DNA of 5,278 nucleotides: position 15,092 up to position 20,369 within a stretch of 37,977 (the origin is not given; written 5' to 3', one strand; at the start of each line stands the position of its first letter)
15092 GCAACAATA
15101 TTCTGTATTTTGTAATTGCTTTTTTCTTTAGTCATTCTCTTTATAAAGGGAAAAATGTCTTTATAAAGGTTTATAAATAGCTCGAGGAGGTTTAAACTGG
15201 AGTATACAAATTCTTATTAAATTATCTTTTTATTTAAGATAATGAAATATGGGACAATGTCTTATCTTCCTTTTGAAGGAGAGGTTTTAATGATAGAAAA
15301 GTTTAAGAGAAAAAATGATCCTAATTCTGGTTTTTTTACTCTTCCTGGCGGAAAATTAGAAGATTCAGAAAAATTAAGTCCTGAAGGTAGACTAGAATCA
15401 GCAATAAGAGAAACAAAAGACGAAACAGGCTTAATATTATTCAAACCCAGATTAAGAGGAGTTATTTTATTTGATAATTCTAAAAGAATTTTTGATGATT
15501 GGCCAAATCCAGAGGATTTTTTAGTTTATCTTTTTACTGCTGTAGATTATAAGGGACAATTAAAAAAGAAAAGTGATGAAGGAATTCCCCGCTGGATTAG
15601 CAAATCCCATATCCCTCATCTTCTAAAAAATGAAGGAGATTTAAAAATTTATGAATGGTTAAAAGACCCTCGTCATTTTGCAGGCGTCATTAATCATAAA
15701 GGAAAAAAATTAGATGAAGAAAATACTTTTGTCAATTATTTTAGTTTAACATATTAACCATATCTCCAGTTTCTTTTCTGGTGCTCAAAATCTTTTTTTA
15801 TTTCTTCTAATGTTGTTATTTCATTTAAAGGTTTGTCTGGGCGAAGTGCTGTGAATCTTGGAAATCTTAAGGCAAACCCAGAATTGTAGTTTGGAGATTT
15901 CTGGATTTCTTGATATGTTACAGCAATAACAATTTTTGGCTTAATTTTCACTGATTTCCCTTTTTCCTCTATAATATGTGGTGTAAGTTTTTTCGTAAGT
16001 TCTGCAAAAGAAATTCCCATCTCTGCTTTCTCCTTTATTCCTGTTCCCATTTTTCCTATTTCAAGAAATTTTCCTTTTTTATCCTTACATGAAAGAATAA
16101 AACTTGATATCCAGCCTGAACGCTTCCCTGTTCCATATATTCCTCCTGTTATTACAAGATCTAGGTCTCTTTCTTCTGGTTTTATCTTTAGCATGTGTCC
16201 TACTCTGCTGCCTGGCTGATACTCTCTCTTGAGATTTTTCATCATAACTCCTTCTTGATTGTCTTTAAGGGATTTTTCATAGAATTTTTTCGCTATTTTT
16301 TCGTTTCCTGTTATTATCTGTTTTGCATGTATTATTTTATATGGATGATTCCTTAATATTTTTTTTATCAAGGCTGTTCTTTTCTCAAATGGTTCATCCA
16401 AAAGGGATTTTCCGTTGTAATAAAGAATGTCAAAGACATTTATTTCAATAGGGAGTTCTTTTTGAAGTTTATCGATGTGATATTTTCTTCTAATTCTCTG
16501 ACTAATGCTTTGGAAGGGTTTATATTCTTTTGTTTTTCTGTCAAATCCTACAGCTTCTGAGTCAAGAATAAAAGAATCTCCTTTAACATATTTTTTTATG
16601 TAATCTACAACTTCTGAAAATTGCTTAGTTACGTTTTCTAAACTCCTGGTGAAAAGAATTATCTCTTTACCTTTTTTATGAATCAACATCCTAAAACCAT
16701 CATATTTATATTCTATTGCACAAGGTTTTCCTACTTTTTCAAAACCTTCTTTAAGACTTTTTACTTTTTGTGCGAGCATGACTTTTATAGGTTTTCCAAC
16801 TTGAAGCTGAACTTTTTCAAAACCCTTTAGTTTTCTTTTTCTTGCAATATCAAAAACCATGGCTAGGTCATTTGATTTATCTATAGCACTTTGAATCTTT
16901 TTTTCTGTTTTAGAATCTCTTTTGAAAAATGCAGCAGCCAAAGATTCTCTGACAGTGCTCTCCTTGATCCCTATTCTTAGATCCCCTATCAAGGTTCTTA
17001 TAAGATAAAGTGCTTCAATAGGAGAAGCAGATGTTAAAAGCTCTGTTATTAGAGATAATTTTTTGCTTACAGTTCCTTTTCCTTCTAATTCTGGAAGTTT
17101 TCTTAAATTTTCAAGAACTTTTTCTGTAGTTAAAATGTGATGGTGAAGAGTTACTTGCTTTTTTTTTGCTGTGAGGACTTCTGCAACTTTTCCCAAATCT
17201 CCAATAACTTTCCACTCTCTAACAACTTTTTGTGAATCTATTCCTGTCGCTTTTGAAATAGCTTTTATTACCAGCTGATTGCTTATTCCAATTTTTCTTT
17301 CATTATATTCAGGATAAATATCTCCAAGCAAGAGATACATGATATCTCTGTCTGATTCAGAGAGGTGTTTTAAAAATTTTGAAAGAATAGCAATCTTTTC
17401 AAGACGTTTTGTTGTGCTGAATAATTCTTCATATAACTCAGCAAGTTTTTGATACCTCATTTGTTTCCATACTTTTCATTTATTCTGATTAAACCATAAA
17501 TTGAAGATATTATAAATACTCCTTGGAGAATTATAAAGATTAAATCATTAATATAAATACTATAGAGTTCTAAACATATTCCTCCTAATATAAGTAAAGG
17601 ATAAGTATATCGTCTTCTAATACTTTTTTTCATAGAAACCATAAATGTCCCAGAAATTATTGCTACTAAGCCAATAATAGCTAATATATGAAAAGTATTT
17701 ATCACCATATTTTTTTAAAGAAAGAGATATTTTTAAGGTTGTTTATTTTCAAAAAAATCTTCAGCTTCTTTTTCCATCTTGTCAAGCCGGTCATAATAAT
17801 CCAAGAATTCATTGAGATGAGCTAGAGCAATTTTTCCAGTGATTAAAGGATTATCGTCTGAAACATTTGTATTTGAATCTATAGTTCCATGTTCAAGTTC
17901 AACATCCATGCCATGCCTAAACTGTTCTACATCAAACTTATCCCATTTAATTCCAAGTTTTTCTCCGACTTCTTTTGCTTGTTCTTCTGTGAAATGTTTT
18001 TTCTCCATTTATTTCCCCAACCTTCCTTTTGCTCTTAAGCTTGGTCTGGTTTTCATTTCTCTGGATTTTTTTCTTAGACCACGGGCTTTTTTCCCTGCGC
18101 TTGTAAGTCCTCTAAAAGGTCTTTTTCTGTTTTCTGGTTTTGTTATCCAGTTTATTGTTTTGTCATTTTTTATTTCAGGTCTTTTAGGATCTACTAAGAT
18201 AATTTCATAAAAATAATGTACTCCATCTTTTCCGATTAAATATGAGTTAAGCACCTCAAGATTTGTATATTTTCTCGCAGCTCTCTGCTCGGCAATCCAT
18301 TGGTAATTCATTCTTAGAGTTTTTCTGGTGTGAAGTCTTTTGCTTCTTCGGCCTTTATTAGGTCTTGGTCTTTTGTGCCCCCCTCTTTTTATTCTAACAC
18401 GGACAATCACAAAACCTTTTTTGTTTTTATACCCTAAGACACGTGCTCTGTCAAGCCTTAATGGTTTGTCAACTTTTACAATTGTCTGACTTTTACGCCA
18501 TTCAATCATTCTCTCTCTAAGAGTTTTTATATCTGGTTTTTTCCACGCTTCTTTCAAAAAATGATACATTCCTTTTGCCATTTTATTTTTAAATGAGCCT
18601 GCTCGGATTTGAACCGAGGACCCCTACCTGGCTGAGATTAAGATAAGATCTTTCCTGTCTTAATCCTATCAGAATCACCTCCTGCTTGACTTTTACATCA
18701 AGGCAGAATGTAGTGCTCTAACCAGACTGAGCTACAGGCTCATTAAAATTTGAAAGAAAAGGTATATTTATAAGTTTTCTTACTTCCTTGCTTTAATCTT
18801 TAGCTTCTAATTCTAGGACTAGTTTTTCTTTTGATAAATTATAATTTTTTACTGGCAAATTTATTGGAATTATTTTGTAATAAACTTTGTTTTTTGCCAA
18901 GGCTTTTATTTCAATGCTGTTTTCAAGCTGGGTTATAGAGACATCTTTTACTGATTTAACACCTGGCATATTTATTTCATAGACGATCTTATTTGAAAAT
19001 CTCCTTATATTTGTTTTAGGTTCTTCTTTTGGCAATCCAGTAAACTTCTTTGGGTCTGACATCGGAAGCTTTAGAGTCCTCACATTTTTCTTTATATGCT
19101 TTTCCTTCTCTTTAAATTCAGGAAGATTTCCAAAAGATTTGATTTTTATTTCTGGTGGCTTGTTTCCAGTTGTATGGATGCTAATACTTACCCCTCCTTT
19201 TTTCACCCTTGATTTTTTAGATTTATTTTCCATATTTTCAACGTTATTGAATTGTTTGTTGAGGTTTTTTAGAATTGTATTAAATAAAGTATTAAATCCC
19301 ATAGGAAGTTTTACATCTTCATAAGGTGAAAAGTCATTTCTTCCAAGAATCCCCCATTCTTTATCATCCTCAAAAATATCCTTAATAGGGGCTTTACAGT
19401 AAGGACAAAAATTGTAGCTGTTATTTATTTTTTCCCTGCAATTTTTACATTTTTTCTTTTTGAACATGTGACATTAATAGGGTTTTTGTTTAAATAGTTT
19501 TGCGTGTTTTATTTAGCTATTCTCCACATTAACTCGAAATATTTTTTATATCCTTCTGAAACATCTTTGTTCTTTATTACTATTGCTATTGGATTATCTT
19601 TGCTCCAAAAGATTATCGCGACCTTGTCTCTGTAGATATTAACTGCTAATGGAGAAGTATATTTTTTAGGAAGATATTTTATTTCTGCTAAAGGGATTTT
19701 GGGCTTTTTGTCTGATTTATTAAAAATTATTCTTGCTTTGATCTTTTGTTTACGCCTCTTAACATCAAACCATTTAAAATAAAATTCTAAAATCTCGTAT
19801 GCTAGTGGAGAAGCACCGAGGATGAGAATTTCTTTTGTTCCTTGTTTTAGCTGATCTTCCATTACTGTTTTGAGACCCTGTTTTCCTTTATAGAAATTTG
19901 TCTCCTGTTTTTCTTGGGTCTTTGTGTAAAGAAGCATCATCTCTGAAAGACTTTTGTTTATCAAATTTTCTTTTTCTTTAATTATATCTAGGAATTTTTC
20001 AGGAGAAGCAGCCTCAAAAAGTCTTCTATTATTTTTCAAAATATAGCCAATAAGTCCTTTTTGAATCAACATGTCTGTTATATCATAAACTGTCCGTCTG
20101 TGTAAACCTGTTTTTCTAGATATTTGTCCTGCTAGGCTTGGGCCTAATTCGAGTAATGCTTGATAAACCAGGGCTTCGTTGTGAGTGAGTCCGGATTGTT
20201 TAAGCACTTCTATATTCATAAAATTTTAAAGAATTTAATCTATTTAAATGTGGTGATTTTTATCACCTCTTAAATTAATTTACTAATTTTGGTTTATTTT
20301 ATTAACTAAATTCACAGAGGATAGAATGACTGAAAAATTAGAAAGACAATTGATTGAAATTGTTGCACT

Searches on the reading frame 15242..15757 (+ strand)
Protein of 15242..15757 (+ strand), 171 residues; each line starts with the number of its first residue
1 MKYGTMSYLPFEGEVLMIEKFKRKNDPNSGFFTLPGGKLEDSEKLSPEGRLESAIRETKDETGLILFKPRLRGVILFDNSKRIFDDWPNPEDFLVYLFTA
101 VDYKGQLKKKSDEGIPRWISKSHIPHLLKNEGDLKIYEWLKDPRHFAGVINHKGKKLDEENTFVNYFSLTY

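Call 15: search_protein_families(library=pfam, proteins=[window:15242-15757:+])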
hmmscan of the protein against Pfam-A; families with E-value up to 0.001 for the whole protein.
window:15242-15757:+ (171 aa): 1 family
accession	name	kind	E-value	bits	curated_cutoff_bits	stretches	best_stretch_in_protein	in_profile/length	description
PF00293.34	NUDIX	-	9.5e-11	42.3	21.1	1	12-140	14-134/134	NUDIX domain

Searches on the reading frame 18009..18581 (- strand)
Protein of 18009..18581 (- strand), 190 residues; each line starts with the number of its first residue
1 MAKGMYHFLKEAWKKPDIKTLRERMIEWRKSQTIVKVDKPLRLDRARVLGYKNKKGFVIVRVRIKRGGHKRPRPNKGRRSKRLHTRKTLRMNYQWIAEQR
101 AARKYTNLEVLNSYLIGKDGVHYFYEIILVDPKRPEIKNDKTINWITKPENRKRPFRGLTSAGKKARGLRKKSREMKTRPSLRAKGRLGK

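Call 9: search_protein_families(library=pfam, proteins=[window:18009-18581:-])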
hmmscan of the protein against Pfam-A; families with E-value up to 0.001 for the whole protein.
window:18009-18581:- (190 aa): 1 family
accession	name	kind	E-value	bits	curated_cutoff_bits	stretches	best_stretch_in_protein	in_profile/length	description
PF00827.22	Ribosomal_L15e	-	3e-67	226.4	27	1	4-184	1-190/191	Ribosomal L15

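Call 10: find_related_loci(query=window:18009-18581:-, collection=genome_contigs, flank=3000)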
Query window:18009-18581:- (190 aa) in genome_contigs; peptide patterns used: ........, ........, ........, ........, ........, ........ (x = any residue, [..] = any of these).
192 stretches matched a pattern; 108 encode a relative of the query (tblastn E <= 1e-3); the best 80 are kept; 80 distinct loci.
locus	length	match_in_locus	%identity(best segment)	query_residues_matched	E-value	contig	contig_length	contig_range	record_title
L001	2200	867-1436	97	1-190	1e-128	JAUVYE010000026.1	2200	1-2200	MAG: bacterium isolate CSMAG_1234 CSMAG_1234_k141_1889593_length_2200_cov_3.3609, whole genome shotgun sequence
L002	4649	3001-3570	94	1-190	3e-118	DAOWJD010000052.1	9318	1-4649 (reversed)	MAG TPA_asm: Nanoarchaeota archaeon isolate CSMAG_2060 CSMAG_2060_k141_606330_length_9318_cov_29.2395, whole genome shot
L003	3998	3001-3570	93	1-190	4e-117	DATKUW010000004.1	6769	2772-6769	MAG TPA_asm: Bacillota bacterium isolate SMAG_U14117 k141_2450655, whole genome shotgun sequence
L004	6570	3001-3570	91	1-190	9e-114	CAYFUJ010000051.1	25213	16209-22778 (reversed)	MAG TPA_asm: Candidatus Woesearchaeota archaeon isolate ERP108616_co1_155 genome assembly, contig: k119_159423, whole ge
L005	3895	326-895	86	1-190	2e-106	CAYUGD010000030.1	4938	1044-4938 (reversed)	MAG TPA_asm: Candidatus Woesearchaeota archaeon isolate binchicken_co116_430 genome assembly, contig: NODE_21837_length_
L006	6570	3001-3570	83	1-190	1e-105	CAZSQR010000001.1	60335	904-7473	MAG TPA_asm: Candidatus Woesearchaeota archaeon isolate binchicken_co100_113 genome assembly, contig: NODE_690_length_60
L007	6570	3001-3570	82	1-190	5e-105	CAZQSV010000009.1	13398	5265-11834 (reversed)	MAG TPA_asm: Candidatus Woesearchaeota archaeon isolate binchicken_co100_255 genome assembly, contig: NODE_7319_length_1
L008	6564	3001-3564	82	3-190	7e-104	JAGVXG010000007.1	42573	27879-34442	Candidatus Pacearchaeota archaeon isolate RIFCSPHIGHO2_12_FULL_34_15 rifcsphigho2_12_scaffold_1427, whole genome shotgun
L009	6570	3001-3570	82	1-190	8e-104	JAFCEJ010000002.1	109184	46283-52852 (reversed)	Candidatus Pacearchaeota archaeon isolate Meg22_1214_Bin_100 Meg22_1214_Bin_100_scaffold_188, whole genome shotgun seque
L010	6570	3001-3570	82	1-190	2e-103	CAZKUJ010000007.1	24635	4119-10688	MAG TPA_asm: Candidatus Woesearchaeota archaeon isolate SRP178699_co1_465 genome assembly, contig: NODE_2313_length_2463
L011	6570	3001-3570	83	1-190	2e-103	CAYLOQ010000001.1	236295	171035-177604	MAG TPA_asm: Candidatus Woesearchaeota archaeon isolate binchicken_co85_6 genome assembly, contig: NODE_6_length_236295_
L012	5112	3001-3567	83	1-189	2e-103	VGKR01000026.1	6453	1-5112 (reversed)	MAG: Candidatus Pacearchaeota archaeon isolate M_DeepCast_400m_m2_303 M_DeepCast_400m_m2_303_Ga0194112_10025865, whole g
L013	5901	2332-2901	81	1-190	5e-103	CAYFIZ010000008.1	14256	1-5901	MAG TPA_asm: Candidatus Woesearchaeota archaeon isolate ERP003628_co1_58 genome assembly, contig: NODE_2381_length_14256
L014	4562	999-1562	80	3-190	3e-102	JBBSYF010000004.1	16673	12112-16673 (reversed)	MAG: Nanoarchaeota archaeon isolate H52-bin004_1 H52_bin004_1_000000000004, whole genome shotgun sequence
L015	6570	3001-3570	76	1-190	3e-98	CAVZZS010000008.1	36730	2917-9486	MAG: uncultured Nanoarchaeota archaeon isolate MFD01689.bin.2.81 genome assembly, contig: contig_63329, whole genome sho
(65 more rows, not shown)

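Call 36: find_encoding_contigs(protein=window:18009-18581:-, flank=10000, max_places=4)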
Protein window:18009-18581:- (190 aa): 1 contig read that carries it; 1 place shown.
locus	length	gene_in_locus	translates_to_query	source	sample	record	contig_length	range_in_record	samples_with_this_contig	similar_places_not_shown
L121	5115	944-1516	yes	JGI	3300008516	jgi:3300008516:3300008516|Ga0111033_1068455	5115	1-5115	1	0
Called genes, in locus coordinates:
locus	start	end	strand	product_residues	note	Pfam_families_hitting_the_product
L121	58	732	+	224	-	-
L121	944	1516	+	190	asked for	PF00827:Ribosomal_L15e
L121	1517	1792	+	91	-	PF18905:DUF5661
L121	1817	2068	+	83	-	PF26604:CBU_0592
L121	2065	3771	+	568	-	PF04675:DNA_ligase_A_N, PF01068:DNA_ligase_A_M, PF04679:DNA_ligase_A_C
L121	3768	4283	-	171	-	PF00293:NUDIX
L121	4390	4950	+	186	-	PF00352:TBP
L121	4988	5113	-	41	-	?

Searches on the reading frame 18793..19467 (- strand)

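Call 9: search_protein_families(library=pfam, proteins=[window:18793-19467:-])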
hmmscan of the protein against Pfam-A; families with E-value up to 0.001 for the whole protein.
window:18793-19467:- (224 aa): 1 family
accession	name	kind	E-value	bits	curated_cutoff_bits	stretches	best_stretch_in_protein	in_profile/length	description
PF12773.13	DZR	-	0.00086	19.9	27.3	0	7-29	1-23/45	Double zinc ribbon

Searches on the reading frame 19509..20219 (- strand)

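Call 9: search_protein_families(library=pfam, proteins=[window:19509-20219:-])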
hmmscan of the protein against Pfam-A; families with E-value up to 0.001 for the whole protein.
window:19509-20219:- (236 aa): 2 families
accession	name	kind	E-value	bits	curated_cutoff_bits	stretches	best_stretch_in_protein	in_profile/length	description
PF01978.25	TrmB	-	2.5e-13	50.1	25.6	1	6-74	1-68/68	Sugar-specific transcriptional regulator TrmB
PF13730.12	HTH_36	-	0.00031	20.9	25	0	10-57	2-55/55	Helix-turn-helix domain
